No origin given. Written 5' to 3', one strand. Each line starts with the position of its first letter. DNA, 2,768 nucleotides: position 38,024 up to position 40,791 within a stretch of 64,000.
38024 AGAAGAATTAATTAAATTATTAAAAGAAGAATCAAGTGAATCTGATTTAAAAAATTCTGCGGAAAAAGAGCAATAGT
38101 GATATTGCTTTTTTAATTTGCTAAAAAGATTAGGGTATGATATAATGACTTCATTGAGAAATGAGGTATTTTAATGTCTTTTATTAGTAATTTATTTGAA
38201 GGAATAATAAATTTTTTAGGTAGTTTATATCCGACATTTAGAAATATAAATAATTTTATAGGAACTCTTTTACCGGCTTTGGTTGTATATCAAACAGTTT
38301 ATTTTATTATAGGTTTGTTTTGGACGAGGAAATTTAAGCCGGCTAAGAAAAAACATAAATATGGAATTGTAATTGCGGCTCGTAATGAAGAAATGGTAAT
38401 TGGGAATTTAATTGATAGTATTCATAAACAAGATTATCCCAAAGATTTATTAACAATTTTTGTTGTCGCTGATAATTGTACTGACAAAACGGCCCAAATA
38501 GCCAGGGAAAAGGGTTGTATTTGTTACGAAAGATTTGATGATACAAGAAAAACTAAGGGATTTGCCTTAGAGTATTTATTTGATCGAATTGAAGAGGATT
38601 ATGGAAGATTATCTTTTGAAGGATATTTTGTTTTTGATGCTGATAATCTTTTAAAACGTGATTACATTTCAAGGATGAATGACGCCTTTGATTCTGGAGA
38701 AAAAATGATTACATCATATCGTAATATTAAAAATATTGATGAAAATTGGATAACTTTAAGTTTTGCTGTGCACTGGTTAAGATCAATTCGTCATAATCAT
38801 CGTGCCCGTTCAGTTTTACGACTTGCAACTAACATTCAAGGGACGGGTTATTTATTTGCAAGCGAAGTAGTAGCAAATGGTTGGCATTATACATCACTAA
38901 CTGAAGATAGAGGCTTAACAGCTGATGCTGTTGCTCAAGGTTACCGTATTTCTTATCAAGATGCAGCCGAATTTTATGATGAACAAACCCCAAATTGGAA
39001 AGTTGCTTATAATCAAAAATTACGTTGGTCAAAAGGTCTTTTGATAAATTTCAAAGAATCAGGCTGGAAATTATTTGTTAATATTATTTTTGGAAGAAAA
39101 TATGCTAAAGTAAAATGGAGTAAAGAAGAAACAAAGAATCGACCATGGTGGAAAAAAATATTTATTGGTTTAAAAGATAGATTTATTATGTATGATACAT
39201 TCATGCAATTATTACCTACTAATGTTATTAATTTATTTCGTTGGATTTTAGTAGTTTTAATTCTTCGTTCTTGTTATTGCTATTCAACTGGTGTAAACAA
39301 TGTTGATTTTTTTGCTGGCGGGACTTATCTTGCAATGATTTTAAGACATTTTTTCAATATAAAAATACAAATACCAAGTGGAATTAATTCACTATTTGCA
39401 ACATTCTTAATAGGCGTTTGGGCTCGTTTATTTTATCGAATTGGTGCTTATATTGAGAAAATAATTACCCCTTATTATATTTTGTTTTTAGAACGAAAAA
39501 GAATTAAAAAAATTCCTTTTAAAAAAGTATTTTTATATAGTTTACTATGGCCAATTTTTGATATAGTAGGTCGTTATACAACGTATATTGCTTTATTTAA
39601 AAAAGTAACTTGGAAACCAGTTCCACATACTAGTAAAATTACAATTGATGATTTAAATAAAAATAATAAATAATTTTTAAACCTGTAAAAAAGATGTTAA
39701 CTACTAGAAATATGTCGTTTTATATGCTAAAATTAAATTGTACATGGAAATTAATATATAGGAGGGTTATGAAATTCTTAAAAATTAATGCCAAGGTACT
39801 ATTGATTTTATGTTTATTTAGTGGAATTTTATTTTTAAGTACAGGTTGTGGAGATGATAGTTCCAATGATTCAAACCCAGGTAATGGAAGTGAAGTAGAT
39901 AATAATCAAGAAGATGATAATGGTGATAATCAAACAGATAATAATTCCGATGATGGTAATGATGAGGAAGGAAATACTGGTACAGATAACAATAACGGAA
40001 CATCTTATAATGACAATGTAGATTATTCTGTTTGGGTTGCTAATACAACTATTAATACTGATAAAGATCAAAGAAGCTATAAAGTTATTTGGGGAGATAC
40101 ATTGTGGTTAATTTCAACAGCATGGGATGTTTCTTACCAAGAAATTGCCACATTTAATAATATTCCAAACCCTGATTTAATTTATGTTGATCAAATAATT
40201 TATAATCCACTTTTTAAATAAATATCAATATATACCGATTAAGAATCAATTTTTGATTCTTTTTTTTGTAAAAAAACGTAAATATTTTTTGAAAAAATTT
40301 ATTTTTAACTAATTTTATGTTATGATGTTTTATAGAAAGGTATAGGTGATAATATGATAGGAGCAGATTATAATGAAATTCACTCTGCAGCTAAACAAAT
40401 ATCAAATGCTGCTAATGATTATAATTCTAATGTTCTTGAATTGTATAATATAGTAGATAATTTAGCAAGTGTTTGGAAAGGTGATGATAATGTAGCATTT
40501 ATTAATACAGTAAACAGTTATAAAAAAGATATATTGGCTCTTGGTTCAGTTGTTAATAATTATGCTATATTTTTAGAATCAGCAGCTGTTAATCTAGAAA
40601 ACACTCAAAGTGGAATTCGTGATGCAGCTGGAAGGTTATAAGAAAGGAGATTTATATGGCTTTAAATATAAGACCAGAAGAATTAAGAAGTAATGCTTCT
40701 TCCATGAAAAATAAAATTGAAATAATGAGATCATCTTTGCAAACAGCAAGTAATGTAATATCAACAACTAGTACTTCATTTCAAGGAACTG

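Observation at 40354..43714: Six-gene WXG100-like cassette with no signal peptides, arranged as two [small helical - small helical - cargo] triads, with no type VII secretion core genes in the window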

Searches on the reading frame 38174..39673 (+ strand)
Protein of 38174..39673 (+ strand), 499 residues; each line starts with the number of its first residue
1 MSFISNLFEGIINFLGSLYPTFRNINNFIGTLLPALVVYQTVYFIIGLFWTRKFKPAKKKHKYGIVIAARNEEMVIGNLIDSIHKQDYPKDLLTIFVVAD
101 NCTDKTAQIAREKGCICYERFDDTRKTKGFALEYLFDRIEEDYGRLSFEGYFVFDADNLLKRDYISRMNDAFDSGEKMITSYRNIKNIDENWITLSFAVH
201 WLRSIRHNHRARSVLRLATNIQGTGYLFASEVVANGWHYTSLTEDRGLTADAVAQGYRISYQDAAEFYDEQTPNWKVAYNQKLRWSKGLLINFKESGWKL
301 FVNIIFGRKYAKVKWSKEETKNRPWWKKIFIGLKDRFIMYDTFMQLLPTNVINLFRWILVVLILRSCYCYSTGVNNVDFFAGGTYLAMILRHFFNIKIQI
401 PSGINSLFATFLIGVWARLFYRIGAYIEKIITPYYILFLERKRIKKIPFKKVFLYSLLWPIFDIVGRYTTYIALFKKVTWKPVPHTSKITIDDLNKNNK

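Call 3: search_protein_families(library=pfam, proteins=[window:38174-39673:+], max_evalue=1)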
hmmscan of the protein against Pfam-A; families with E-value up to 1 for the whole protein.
window:38174-39673:+ (499 aa): 4 families
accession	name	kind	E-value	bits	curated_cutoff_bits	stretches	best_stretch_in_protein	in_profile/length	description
PF13641.12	Glyco_tranf_2_3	-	8.5e-20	72.2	27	1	63-288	3-230/230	Glycosyltransferase like family 2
PF13632.12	Glyco_trans_2_3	-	2.3e-12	47.6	27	1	154-319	5-153/198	Glycosyl transferase family group 2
PF00535.33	Glycos_transf_2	-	8.1e-10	39.3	23.3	1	65-205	2-136/168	Glycosyl transferase family 2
PF13704.12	Glyco_tranf_2_4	-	0.0045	17.9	27.5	1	70-160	1-84/98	Glycosyl transferase family 2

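Call 4: search_protein_families(library=ncbifam, proteins=[window:38174-39673:+], max_evalue=1)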
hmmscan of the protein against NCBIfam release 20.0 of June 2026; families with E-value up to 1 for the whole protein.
window:38174-39673:+ (499 aa): 13 families
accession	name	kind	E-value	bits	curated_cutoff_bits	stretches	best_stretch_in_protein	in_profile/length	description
NF041865.1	EpsU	equivalog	5.5e-30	104.7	700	1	44-303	19-279/394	exopolysaccharide biosynthesis GT2 family glycosyltransferase EpsU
TIGR03469.1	HpnB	hypoth_equivalog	1e-09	37.9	379.25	1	34-112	7-94/386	hopene-associated glycosyltransferase HpnB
NF010496.0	PRK13915.1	equivalog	2.5e-06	26.8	262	1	52-120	22-91/307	glucosyl-3-phosphoglycerate synthase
TIGR03937.1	PgaC_IcaA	equivalog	2.9e-06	26.5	422.3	1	55-289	39-270/407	poly-beta-1,6-N-acetyl-D-glucosamine synthase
TIGR04182.1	glyco_TIGR04182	equivalog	4.2e-06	26.4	325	1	65-175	4-100/293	S-layer glycoprotein N-glycosyltransferase AglJ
NF053846.1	glyco_with_XrtP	equivalog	1.3e-05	24.1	520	1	37-140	17-123/440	XrtP-associated glycosyltransferase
TIGR03111.1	glyc2_xrt_Gpos1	hypoth_equivalog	2.2e-05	23.4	363.95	1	32-179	22-163/439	TIGR03111 family XrtG-associated glycosyltransferase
TIGR03030.1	CelA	equivalog_domain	0.0006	17.9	699.1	1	235-290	323-378/714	UDP-forming cellulose synthase catalytic subunit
TIGR03965.1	mycofact_glyco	equivalog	0.0024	16.8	280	1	60-111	73-124/467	mycofactocin biosynthesis glycosyltransferase MftF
TIGR04283.1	glyco_like_mftF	equivalog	0.011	15.3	182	1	65-117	3-53/221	TIGR04283 family arsenosugar biosynthesis glycosyltransferase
TIGR04242.1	nodulat_NodC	equivalog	0.018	14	550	1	64-121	51-108/395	chitooligosaccharide synthase NodC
NF041391.1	DPhHxTase_Halo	equivalog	0.037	13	375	1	69-117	3-48/213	dolichyl-phosphate hexose transferase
NF041875.1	EPS_EpsD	equivalog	0.1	12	370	1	65-112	3-50/325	exopolysaccharide biosynthesis glycosyltransferase EpsD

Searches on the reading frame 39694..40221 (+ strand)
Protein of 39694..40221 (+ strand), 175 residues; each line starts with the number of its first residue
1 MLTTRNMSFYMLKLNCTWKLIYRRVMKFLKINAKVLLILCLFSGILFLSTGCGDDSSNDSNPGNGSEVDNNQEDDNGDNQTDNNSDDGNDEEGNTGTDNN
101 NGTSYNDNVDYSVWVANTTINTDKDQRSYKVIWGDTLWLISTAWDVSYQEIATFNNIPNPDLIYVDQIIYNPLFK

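Call 3: search_protein_families(library=pfam, proteins=[window:39694-40221:+], max_evalue=1)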
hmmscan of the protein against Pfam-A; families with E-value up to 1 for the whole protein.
window:39694-40221:+ (175 aa): 5 families
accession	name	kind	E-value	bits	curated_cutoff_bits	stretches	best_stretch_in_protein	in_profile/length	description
PF01476.26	LysM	-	4.1e-10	39.9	20.9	1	129-169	1-40/43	LysM domain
PF23473.1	LysM3_LYK4_5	-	0.0034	17.9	29.3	1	128-165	4-40/48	LYK4/5 LysM3 domain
PF22251.1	PFF1_TM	-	0.075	13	32.3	1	45-110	115-187/300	Vacuolar membrane protease, transmembrane domain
PF23457.1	LysM2_NFP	-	0.12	13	36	1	128-174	7-56/56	NFP LysM2 domain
PF18380.7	GEN1_C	-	0.19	13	26.7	1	67-121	36-91/104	Holliday junction resolvase Gen1 C-terminal domain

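Call 4: search_protein_families(library=ncbifam, proteins=[window:39694-40221:+], max_evalue=1)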
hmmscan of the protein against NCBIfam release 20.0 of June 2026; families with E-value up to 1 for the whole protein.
window:39694-40221:+ (175 aa): 10 families
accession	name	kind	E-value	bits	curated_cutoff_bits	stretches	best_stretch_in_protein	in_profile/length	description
TIGR02899.1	spore_safA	subfamily_domain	3.4e-05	23.7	67.85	1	132-164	2-35/44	SafA/ExsA family spore coat assembly protein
NF052398.1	Agg_Promo_Fact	equivalog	0.0003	21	170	1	117-167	22-69/202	aggregation-promoting factor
NF040883.1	amid_act_ActS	equivalog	0.00037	19.8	375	1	123-168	30-75/242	amidase activator ActS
NF010495.0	PRK13914.1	equivalog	0.0021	17.1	647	1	118-168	191-240/481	invasion associated endopeptidase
NF008050.0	PRK10783.1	equivalog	0.0081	14.5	508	1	117-165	334-381/457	murein transglycosylase D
TIGR03490.1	Mycoplas_LppA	paralog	0.0082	14.7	325.5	1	55-110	40-94/541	LppA family lipoprotein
NF004974.0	PRK06347.1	equivalog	0.0092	15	701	1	86-167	303-370/592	1,4-beta-N-acetylmuramoylhydrolase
TIGR02898.1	spore_YhcN_YlaJ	subfamily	0.058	13.7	99.75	1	41-87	6-50/158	YhcN/YlaJ family sporulation lipoprotein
NF050804.1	CellDivDipMCaul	equivalog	0.095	11.5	900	1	78-167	262-349/634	cell division endopeptidase DipM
NF058656.1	NEAT_IsdX2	exception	0.29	9.2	1400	1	56-104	485-532/912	NEAT domain-containing hemophore IsdX2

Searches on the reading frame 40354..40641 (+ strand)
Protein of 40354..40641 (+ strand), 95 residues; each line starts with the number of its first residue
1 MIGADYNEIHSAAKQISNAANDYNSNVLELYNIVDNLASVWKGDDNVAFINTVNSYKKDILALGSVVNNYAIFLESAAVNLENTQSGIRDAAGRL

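Call 3: search_protein_families(library=pfam, proteins=[window:40354-40641:+], max_evalue=1)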
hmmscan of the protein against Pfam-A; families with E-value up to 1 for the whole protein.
window:40354-40641:+ (95 aa): 6 families
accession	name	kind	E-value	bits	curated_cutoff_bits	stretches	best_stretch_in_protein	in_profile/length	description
PF06013.18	WXG100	-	3.9e-07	30.7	27.3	1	3-83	3-83/86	Proteins of 100 residues with WXG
PF25547.1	WXG100_2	-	0.058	13.8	27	1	8-88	30-112/150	WXG100 like domain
PF12010.13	DUF3502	-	0.11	13.4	24.4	0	54-84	10-40/69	Domain of unknown function (DUF3502)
PF11328.14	DUF3130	-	0.17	12.6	25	1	17-45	39-67/89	Protein of unknown function (DUF3130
PF12296.13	HsbA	-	0.25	12.3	33.5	0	6-39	8-41/121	Hydrophobic surface binding protein A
PF23729.2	Spectrin_Dys-1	-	0.27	11.7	27.6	1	4-38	25-59/90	Dystrophin-1-like, spectrin repeat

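Call 4: search_protein_families(library=ncbifam, proteins=[window:40354-40641:+], max_evalue=1)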
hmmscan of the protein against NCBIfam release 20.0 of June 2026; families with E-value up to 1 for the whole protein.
window:40354-40641:+ (95 aa): 7 families
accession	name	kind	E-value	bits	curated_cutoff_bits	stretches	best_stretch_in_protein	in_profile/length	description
TIGR03930.1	WXG100_ESAT6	subfamily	1.3e-08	35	44.85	1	2-84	2-84/90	WXG100 family type VII secretion target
NF035934.1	ESAT6_2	subfamily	3e-07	30.6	100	1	7-93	8-94/96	pore-forming ESAT-6 family protein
NF005055.0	PRK06462.1-5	equivalog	0.038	13.1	389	1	16-71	19-76/341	asparagine synthetase A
NF047996.1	corrin_MtgC_2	exception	0.05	13.1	370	1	47-90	130-171/212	glycine betaine-specific corrinoid protein MtgC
TIGR00233.1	trpS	equivalog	0.064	12.5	176.75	1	26-83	33-91/328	tryptophan--tRNA ligase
NF011976.0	PRK15443.2-3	equivalog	0.076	12.9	285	1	15-52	89-126/141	glycerol dehydratase small subunit DhaB3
NF041624.1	isoafr_syn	equivalog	0.097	11.9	500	1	43-92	229-277/351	isoafricanol synthase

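Call 10: list_cluster_members(proteins=[window:40354-40641:+, window:40656-40967:+, window:40984-41826:+, window:41829-42203:+, window:42215-42553:+, window:42563-43714:+, window:36081-38099:+, window:13075-15711:+])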
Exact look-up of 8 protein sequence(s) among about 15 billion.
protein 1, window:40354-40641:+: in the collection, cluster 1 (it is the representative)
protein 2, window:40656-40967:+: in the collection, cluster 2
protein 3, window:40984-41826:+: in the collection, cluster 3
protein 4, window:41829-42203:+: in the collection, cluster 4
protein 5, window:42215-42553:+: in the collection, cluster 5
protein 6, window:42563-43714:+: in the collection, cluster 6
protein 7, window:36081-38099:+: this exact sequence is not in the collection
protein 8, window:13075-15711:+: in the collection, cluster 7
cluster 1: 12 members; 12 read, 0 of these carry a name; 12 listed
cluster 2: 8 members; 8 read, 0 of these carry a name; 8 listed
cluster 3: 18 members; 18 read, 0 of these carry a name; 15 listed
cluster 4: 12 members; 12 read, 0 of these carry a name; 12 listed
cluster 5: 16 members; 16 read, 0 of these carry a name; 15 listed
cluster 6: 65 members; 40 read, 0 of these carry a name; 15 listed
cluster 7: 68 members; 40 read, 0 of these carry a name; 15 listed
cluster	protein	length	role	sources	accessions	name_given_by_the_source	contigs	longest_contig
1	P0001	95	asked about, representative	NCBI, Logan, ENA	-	-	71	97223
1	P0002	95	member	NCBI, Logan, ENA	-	-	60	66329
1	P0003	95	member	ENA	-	-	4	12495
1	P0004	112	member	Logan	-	-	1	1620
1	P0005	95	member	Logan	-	-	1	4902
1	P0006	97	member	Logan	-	-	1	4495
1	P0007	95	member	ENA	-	-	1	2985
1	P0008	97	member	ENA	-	-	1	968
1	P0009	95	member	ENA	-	-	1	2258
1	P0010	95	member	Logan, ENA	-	-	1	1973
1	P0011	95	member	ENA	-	-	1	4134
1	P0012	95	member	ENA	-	-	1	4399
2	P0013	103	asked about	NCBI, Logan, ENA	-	-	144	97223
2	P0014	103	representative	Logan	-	-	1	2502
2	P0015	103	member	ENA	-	-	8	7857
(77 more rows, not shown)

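Call 68: find_related_loci(query=A4, collection=metagenome_contigs, flank=10000)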
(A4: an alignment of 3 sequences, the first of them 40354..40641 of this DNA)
Query A4 (95 aa) in metagenome_contigs; peptide patterns used: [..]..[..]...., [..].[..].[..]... (x = any residue, [..] = any of these).
212 stretches matched a pattern; 1 encode a relative of the query (tblastn E <= 1e-3); 1 distinct loci.
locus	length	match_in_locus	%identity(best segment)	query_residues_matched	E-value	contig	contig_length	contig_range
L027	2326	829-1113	100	1-95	6e-61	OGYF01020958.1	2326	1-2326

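Call 107: search_solved_structures(query=A4, max_evalue=1)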
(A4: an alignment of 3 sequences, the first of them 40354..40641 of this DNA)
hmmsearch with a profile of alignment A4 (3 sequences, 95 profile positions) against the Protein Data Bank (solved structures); distinct sequences matched with E-value up to 1: 6.
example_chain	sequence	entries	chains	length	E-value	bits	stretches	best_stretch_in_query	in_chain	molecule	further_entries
4lws_A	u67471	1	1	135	0.0085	19.4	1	5-60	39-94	Uncharacterized protein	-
3zbh_A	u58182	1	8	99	0.025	17.9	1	15-90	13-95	ESXA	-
5xau_C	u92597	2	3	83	0.087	16.1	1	5-40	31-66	Laminin subunit gamma-1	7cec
6tv5_A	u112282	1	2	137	0.3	14.4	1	18-55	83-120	Tubuliform spidroin 1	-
9cfs_A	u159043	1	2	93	0.34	14.2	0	12-37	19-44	Long regulatory protein rop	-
5mc9_C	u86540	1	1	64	0.6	13.4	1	5-41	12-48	Laminin subunit gamma-1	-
